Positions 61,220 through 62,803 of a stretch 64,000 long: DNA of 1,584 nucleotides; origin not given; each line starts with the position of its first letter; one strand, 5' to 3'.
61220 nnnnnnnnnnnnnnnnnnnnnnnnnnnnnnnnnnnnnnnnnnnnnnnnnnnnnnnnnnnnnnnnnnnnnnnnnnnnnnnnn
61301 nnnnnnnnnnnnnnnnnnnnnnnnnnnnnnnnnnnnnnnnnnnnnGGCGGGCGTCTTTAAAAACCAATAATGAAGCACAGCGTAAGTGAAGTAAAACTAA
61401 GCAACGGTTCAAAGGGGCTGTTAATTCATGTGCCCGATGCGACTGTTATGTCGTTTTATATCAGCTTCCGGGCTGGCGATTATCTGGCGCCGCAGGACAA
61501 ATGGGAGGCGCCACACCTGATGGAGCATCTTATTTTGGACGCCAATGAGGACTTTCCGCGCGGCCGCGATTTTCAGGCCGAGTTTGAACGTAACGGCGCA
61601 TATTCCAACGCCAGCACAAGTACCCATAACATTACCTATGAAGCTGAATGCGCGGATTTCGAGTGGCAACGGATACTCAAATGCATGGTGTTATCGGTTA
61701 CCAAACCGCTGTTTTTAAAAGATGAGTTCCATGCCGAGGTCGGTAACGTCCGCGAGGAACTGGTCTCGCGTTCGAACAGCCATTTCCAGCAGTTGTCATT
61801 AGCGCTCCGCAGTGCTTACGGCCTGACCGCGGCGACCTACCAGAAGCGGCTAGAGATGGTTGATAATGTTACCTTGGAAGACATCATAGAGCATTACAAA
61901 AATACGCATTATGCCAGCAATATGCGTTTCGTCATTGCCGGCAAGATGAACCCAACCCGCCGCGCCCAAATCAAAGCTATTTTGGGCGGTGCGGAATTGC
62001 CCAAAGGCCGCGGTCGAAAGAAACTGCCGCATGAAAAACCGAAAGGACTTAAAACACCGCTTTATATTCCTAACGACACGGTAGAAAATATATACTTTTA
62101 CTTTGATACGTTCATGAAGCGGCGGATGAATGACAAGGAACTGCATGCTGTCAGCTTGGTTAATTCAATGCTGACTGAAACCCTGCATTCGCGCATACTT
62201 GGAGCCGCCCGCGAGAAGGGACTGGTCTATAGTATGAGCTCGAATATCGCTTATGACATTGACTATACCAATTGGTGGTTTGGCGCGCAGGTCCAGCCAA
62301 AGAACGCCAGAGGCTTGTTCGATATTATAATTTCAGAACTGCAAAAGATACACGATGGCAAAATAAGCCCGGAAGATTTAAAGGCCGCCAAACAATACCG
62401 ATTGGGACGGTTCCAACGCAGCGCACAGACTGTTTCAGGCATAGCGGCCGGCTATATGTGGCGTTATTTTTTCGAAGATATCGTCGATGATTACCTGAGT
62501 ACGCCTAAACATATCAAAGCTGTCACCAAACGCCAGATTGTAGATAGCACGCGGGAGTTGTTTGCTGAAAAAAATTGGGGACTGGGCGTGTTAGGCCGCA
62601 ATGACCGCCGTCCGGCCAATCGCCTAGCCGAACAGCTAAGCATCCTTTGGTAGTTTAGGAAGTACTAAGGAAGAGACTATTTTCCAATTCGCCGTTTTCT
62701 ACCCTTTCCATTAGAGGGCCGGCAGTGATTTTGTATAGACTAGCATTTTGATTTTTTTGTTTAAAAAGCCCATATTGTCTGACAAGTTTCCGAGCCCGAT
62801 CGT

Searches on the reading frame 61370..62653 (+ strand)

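Call 81: search_protein_families(library=pfam, proteins=[window:61370-62653:+], max_evalue=0.001)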
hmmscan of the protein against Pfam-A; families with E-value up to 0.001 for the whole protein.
window:61370-62653:+ (427 aa): 2 families
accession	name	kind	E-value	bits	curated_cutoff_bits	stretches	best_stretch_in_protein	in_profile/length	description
PF05193.26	Peptidase_M16_C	-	8e-18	65.4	23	1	166-342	1-179/181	Peptidase M16 inactive domain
PF00675.25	Peptidase_M16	-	7.5e-12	45.8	22.3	1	30-148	16-132/149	Insulinase (Peptidase family M16)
